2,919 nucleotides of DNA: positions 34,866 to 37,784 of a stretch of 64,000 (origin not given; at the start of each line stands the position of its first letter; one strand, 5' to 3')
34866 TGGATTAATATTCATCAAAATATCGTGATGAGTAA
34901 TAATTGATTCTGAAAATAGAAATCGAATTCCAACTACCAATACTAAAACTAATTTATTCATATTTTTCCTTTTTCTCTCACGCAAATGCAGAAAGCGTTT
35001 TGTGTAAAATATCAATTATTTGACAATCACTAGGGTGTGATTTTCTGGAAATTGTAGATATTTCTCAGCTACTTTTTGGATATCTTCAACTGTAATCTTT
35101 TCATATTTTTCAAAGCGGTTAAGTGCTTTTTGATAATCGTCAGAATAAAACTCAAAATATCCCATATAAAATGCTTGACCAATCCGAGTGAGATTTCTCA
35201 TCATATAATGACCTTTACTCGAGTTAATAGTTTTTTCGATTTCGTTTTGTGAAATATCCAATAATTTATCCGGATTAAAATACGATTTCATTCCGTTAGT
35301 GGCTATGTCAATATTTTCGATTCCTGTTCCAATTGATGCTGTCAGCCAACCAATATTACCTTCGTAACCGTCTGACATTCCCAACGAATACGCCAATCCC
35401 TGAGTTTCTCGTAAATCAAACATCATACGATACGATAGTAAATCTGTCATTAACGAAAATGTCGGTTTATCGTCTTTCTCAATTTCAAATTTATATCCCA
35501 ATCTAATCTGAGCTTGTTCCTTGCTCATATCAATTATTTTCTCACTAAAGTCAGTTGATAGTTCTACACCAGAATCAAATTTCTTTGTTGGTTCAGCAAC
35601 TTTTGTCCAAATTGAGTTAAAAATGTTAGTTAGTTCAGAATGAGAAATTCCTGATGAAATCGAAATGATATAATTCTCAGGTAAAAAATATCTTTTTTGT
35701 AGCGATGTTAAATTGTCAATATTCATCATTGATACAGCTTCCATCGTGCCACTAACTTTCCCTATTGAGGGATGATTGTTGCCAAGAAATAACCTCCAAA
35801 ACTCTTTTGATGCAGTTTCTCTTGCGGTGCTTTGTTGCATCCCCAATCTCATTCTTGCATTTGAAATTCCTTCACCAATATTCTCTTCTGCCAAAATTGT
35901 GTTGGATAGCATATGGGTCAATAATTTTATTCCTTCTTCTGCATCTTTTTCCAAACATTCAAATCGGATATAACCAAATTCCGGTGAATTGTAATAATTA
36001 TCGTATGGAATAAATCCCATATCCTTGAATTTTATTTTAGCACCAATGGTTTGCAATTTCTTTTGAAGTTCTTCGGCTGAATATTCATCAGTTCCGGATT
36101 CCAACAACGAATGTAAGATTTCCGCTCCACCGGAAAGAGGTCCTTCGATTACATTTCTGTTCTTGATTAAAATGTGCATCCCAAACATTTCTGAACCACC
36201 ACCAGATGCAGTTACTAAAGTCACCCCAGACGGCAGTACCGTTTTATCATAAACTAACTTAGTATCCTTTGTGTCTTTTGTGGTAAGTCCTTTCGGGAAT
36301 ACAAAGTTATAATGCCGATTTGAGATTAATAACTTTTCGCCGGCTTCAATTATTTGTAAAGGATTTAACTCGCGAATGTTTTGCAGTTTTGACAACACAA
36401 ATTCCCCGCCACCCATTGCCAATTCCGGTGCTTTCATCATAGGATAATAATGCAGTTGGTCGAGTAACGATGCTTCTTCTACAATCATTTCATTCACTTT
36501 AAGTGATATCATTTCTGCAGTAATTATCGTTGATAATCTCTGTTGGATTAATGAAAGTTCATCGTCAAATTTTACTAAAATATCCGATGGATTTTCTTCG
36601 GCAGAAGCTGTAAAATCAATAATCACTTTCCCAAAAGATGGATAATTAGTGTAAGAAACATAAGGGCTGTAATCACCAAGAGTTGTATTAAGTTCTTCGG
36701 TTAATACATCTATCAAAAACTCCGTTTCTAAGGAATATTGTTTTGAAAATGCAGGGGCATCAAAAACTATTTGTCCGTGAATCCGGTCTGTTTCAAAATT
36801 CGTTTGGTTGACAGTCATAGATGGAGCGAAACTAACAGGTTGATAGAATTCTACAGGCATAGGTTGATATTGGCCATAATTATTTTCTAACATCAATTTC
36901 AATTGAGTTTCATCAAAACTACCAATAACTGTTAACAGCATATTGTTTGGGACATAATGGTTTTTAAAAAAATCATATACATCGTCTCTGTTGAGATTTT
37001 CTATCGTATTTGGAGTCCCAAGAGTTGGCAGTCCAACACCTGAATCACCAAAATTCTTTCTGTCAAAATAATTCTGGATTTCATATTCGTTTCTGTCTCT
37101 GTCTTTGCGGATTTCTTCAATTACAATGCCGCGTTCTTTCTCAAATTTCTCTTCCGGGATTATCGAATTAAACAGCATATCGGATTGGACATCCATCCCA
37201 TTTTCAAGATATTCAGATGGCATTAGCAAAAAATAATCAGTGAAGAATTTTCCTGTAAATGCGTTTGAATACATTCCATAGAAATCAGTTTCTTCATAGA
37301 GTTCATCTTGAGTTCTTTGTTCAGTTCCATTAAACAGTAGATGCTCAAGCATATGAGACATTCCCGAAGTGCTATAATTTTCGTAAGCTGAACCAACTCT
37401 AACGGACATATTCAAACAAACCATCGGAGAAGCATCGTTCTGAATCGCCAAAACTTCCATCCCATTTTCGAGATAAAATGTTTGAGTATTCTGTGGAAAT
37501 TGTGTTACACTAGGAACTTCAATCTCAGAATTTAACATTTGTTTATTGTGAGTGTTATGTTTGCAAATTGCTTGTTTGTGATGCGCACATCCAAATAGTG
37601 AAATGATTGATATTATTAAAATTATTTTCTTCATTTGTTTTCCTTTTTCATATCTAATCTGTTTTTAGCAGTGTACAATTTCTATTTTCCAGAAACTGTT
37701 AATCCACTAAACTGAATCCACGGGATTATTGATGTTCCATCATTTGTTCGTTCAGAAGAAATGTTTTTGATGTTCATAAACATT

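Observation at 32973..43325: Six-gene peptidase array: two tandem TldD/PmbA pairs followed by exported M16 and M1 enzymes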

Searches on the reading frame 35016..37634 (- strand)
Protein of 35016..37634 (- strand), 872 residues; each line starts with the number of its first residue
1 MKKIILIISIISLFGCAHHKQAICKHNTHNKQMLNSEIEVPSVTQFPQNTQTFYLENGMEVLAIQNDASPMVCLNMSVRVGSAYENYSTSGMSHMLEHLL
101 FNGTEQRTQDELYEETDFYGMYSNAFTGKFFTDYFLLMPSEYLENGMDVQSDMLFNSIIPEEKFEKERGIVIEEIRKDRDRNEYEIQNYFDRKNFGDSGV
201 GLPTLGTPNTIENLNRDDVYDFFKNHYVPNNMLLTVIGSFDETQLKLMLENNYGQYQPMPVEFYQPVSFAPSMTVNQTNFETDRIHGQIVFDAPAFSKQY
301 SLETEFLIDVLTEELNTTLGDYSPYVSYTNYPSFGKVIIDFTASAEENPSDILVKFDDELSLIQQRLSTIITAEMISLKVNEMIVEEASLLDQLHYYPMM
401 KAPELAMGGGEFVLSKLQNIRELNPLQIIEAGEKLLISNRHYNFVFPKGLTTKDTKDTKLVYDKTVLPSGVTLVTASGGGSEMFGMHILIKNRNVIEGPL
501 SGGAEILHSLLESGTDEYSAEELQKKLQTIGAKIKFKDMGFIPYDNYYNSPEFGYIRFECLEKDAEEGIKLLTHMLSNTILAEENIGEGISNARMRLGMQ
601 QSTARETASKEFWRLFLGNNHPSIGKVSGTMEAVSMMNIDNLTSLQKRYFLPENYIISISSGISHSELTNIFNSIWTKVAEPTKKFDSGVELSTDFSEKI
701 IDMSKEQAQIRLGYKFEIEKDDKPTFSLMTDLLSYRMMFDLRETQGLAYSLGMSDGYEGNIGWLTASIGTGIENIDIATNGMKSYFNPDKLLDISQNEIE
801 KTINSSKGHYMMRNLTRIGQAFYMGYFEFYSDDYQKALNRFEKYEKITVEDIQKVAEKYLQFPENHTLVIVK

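Call 4: search_protein_families(library=pfam, proteins=[window:35016-37634:-])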
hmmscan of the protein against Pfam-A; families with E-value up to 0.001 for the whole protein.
window:35016-37634:- (872 aa): 2 families
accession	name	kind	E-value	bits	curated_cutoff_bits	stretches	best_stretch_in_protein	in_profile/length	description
PF00675.25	Peptidase_M16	-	8.8e-27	94.3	22.3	1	62-206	3-147/149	Insulinase (Peptidase family M16)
PF05193.26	Peptidase_M16_C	-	1.3e-25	90.8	23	2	213-366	1-167/181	Peptidase M16 inactive domain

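Call 5: search_protein_families(library=ncbifam, proteins=[window:35016-37634:-])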
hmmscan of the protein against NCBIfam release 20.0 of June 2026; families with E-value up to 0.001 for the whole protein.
window:35016-37634:- (872 aa): 4 families
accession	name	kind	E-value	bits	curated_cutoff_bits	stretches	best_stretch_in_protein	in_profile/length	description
NF047421.1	YfmH_fam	equivalog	1.9e-20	73.5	250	1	88-254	58-219/425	EF-P 5-aminopentanol modification-associated protein YfmH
NF047422.1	YfmF_fam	equivalog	3.4e-14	52.6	285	2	566-859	99-401/412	EF-P 5-aminopentanol modification-associated protein YfmF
NF011681.0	PRK15101.1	equivalog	3.3e-11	41.9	765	1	29-188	25-183/961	pitrilysin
TIGR02110.1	PQQ_syn_pqqF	equivalog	6.3e-09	35.1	320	1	75-176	25-127/697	pyrroloquinoline quinone biosynthesis protein PqqF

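Call 45: search_solved_structures(query=window:35016-37634:-, max_evalue=0.001)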
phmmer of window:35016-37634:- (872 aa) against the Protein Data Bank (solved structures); distinct sequences matched with E-value up to 0.001: 81 (the best 60 are shown).
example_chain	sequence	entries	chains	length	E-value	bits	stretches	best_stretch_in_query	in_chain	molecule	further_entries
3hdi_A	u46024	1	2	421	3.6e-31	111.5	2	52-278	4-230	Processing protease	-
4nnz_A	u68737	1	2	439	1.2e-25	93.2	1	48-256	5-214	Probable zinc protease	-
3amj_C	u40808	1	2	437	3e-25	91.9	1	54-256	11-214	zinc peptidase active subunit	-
3ami_A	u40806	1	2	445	3.2e-25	91.9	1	54-256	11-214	zinc peptidase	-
1bcc_A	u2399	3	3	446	3.8e-25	91.6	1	47-255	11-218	UBIQUINOL CYTOCHROME C OXIDOREDUCTASE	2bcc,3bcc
8bep_B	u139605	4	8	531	9.5e-25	90.3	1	49-269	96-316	Probable mitochondrial-processing peptidase subunit beta, mitochondrial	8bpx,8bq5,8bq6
9g9t_D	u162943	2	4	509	1.3e-24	89.8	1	49-259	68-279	Putative peptidase M16 family protein | Putative peptidase M16 family potein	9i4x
9f5x_1M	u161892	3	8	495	3.4e-23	85.1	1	41-255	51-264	MPP-Beta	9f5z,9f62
5gup_u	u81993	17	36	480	1.4e-22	83.1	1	45-271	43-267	Cytochrome b-c1 complex subunit 1, mitochondrial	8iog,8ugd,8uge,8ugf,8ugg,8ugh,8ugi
8zo8_QB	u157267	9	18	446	1.4e-22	83.1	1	47-271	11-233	Cytochrome b-c1 complex subunit 1, mitochondrial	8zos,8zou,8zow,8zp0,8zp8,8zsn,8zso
6haw_A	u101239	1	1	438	1.6e-22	82.9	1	47-271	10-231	Cytochrome b-c1 complex subunit 1, mitochondrial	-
8zno_B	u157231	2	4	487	1.6e-22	82.9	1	49-271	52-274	Mitochondrial-processing peptidase subunit beta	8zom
9cg3_L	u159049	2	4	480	1.8e-22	82.7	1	40-254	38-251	Cytochrome b-c1 complex subunit 1, mitochondrial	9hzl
5okd_A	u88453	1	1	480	2e-22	82.6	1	45-272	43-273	Cytochrome b-c1 complex subunit 1, mitochondrial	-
6zfs_A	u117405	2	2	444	2.1e-22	82.6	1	47-272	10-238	Cytochrome b-c1 complex subunit 1, mitochondrial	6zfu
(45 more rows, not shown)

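Call 59: find_homologous_proteins(query=window:35016-37634:-, max_evalue=1e-10)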
Query window:35016-37634:- (872 aa): 999 proteins with E <= 1e-10 among 8000 candidates; the best 120 are listed.
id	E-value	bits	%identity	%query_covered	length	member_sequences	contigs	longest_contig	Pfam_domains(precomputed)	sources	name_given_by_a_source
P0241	0.0e+0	1966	100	100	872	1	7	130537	PF00675.26,PF05193.27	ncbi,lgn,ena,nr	ncbi:MAG: insulinase family protein [Candidatus Marinimicrobia bacterium]|nr:insulinase family prote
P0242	0.0e+0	1635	82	100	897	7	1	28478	PF00675.26,PF05193.27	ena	-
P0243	0.0e+0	1431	71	100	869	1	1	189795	PF00675.26,PF05193.27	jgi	jgi:zinc protease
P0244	0.0e+0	1080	59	95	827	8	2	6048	PF00675.26,PF05193.27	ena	-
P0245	0.0e+0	1077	58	96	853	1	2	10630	PF00675.26,PF05193.27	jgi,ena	-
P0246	0.0e+0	1029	55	96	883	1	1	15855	PF00675.26,PF05193.27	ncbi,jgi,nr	ncbi:MAG: insulinase family protein [FCB group bacterium]|nr:insulinase family protein [FCB group ba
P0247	0.0e+0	1026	54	96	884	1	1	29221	PF00675.26,PF05193.27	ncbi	-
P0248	0.0e+0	1025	54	95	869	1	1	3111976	PF00675.26,PF05193.27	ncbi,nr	ncbi:MAG: insulinase family protein [Fidelibacterota bacterium]|nr:MAG: insulinase family protein [C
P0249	0.0e+0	1023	56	95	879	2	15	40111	PF00675.26,PF05193.27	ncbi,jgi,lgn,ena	-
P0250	1.5e-293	994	50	100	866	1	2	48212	PF00675.26,PF05193.27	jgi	jgi:predicted Zn-dependent peptidase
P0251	6.7e-291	986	53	100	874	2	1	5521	PF00675.26,PF05193.27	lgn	-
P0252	9.4e-285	965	51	100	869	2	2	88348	PF00675.26,PF05193.27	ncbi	ncbi:M16 family metallopeptidase [Candidatus Neomarinimicrobiota bacterium]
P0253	1.2e-283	962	49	100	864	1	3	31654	PF00675.26,PF05193.27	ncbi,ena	-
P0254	2.0e-283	961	50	100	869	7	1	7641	PF00675.26,PF05193.27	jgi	jgi:predicted Zn-dependent peptidase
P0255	9.7e-283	959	50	100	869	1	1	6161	PF00675.26,PF05193.27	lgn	-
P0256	2.7e-282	957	50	99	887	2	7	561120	PF00675.26,PF05193.27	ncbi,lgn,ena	-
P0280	2.1e-258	878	48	100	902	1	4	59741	PF00675.26,PF05193.27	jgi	-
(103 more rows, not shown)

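Call 60: find_encoding_contigs(protein=P0243, flank=9000, max_places=1)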
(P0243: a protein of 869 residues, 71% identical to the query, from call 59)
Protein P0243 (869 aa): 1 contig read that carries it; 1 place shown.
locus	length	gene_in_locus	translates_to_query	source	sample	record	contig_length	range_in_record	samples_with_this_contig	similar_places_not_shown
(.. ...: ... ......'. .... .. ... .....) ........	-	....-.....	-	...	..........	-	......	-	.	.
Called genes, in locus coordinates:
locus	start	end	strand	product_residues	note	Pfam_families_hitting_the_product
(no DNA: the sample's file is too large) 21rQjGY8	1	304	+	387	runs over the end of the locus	PF02771:Acyl-CoA_dh_N, PF02770:Acyl-CoA_dh_M, PF00441:Acyl-CoA_dh_1, PF08028:Acyl-CoA_dh_2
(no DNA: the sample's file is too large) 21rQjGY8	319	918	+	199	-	-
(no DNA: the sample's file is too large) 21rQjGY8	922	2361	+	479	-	PF00939:Na_sulph_symp, PF03600:CitMHS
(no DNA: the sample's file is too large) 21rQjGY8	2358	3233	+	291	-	PF00582:Usp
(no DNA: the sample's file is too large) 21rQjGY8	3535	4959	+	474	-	PF01523:PmbA_TldD_1st, PF19290:PmbA_TldD_2nd (weak), PF19289:PmbA_TldD_3rd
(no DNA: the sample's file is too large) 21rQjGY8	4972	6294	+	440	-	PF19289:PmbA_TldD_3rd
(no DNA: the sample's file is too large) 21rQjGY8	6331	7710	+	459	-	PF01523:PmbA_TldD_1st, PF19289:PmbA_TldD_3rd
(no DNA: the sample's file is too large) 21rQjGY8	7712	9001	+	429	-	PF19289:PmbA_TldD_3rd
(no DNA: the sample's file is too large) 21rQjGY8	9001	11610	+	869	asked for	PF00675:Peptidase_M16, PF05193:Peptidase_M16_C, PF00675:Peptidase_M16 (weak), PF05193:Peptidase_M16_C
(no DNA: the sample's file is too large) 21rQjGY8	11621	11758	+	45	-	-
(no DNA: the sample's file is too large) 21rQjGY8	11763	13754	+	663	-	PF01433:Peptidase_M1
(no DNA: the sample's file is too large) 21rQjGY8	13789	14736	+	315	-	PF02588:YitT_membrane, PF10035:DUF2179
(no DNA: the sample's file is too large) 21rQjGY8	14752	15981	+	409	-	PF07690:MFS_1, PF12832:MFS_1_like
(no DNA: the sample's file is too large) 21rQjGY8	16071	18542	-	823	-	PF01841:Transglut_core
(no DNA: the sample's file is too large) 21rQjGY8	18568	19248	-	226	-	PF20582:UPF0758_N (weak), PF04002:RadC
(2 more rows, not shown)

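Call 61: find_encoding_contigs(protein=P0248, flank=9000, max_places=1)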
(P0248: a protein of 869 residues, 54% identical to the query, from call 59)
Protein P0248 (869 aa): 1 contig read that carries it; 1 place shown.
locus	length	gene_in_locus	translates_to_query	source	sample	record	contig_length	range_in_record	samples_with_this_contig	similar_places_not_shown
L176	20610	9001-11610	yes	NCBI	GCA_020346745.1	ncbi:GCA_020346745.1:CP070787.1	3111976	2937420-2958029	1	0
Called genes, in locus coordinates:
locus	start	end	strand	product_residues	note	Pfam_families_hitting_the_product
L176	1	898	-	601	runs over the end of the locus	PF00009:GTP_EFTU, PF03144:GTP_EFTU_D2, PF22042:EF-G_D2 (weak), PF00679:EFG_C, PF06421:LepA_C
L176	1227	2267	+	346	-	-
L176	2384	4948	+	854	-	PF08308:PEGA (faint), PF13620:CarboxypepD_reg, PF13715:CarbopepD_reg_2, PF07715:Plug, PF00593:TonB_dep_Rec_b-barrel, PF25183:OMP_b-brl_4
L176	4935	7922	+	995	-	-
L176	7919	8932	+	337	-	PF03687:UPF0164 (weak), PF19572:PorV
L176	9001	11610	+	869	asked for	PF00675:Peptidase_M16, PF05193:Peptidase_M16_C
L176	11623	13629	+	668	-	PF01433:Peptidase_M1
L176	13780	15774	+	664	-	PF17900:Peptidase_M1_N, PF01433:Peptidase_M1, PF18962:Por_Secre_tail (faint)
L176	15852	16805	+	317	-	PF02016:Peptidase_S66, PF17676:Peptidase_S66C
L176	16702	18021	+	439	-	PF00278:Orn_DAP_Arg_deC, PF02784:Orn_Arg_deC_N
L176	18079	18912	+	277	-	PF04951:Peptidase_M55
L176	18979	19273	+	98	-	-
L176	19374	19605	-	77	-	PF01196:Ribosomal_L17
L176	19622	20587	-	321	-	PF01193:RNA_pol_L, PF01000:RNA_pol_A_bac, PF03118:RNA_pol_A_CTD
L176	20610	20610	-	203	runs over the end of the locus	PF00163:Ribosomal_S4, PF01479:S4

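Call 62: find_encoding_contigs(protein=P0252, flank=9000, max_places=1)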
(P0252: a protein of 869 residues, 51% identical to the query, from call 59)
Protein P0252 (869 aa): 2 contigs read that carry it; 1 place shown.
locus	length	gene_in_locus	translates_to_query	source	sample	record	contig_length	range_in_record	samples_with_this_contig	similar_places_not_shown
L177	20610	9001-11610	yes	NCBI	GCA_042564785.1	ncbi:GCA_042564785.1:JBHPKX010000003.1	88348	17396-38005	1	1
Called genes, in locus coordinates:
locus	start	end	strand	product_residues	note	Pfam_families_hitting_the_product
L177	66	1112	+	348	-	PF13860:FlgD_ig (weak)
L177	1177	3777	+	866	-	PF13620:CarboxypepD_reg, PF13715:CarbopepD_reg_2, PF07715:Plug, PF00593:TonB_dep_Rec_b-barrel, PF25183:OMP_b-brl_4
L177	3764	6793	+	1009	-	-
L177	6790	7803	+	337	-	PF03687:UPF0164, PF19572:PorV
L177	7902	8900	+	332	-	PF26549:Tricorn_N, PF26550:Tricorn_2nd (weak), PF07676:PD40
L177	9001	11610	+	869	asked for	PF00675:Peptidase_M16, PF05193:Peptidase_M16_C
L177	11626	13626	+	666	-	PF01433:Peptidase_M1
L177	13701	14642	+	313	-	PF02016:Peptidase_S66, PF17676:Peptidase_S66C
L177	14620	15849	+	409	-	PF00278:Orn_DAP_Arg_deC, PF02784:Orn_Arg_deC_N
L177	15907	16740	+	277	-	PF04951:Peptidase_M55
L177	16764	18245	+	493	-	PF00704:Glyco_hydro_18, PF18962:Por_Secre_tail (faint)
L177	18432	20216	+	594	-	PF01839:FG-GAP (faint), PF13517:FG-GAP_3 (weak), PF13860:FlgD_ig (weak)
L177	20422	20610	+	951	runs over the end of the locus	PF13620:CarboxypepD_reg, PF13715:CarbopepD_reg_2, PF07715:Plug, PF00593:TonB_dep_Rec_b-barrel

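Call 63: find_encoding_contigs(protein=P0256, flank=9000, max_places=1)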
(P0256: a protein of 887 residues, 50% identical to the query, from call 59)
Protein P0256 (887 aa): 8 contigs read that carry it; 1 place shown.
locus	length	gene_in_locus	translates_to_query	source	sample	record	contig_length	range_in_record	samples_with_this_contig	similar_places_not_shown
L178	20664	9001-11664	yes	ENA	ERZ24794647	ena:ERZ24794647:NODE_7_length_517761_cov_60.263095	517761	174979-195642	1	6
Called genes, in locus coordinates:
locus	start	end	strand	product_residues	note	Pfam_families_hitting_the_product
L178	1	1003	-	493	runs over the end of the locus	PF00005:ABC_tran, PF13304:AAA_21 (weak), PF08352:oligo_HPY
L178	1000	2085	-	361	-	PF00528:BPD_transp_1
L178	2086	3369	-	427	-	PF00528:BPD_transp_1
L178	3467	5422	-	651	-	PF00496:SBP_bac_5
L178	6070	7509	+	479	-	PF01523:PmbA_TldD_1st, PF19290:PmbA_TldD_2nd (weak), PF19289:PmbA_TldD_3rd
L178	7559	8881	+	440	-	PF19289:PmbA_TldD_3rd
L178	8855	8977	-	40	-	-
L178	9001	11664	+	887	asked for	PF00675:Peptidase_M16, PF05193:Peptidase_M16_C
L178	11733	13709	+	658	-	PF01433:Peptidase_M1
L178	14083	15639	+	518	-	PF00575:S1, PF10150:RNase_E_G, PF20833:RNase_E_G_Thio (weak)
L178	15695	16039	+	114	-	PF00829:Ribosomal_L21p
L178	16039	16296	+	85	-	PF01016:Ribosomal_L27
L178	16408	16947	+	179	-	PF07638:Sigma70_ECF (weak), PF12645:HTH_16 (weak), PF04542:Sigma70_r2, PF08281:Sigma70_r4_2, PF04545:Sigma70_r4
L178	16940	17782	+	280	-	PF13646:HEAT_2 (faint)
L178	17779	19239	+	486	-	-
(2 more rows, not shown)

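Call 64: find_encoding_contigs(protein=P0280, flank=9000, max_places=1)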
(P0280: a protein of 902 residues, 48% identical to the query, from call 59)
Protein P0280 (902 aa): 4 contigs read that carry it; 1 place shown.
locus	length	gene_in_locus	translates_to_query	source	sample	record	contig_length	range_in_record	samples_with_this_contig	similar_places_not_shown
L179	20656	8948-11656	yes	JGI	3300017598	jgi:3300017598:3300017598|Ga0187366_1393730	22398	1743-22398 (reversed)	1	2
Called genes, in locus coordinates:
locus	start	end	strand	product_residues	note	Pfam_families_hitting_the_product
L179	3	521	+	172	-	?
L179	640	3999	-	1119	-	PF00595:PDZ (faint), PF01433:Peptidase_M1, PF04389:Peptidase_M28, PF01546:Peptidase_M20, PF13180:PDZ_2, PF17820:PDZ_6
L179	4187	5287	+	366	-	PF04187:Cofac_haem_bdg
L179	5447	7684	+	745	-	PF07715:Plug, PF00593:TonB_dep_Rec_b-barrel, PF14905:OMP_b-brl_3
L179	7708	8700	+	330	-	PF26549:Tricorn_N, PF26550:Tricorn_2nd, PF07676:PD40 (weak), PF26549:Tricorn_N, PF07676:PD40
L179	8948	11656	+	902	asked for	PF00675:Peptidase_M16, PF05193:Peptidase_M16_C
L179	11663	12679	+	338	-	PF25021:TEN_NHL (faint), PF24684:Vgb_lyase (faint), PF01436:NHL (faint)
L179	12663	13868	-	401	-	PF00108:Thiolase_N, PF02803:Thiolase_C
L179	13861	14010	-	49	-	-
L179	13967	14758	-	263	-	PF00378:ECH_1, PF16113:ECH_2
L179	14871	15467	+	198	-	PF00132:Hexapep (weak), PF25084:LbH_EIF2B (faint), PF25087:GMPPB_C (faint), PF00132:Hexapep (weak)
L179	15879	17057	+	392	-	PF24269:DUF7467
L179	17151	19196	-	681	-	PF00171:Aldedh, PF01575:MaoC_dehydratas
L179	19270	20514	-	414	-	PF00364:Biotin_lipoyl, PF25997:BSH_YhbJ (weak), PF02817:E3_binding, PF00198:2-oxoacid_dh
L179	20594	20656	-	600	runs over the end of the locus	?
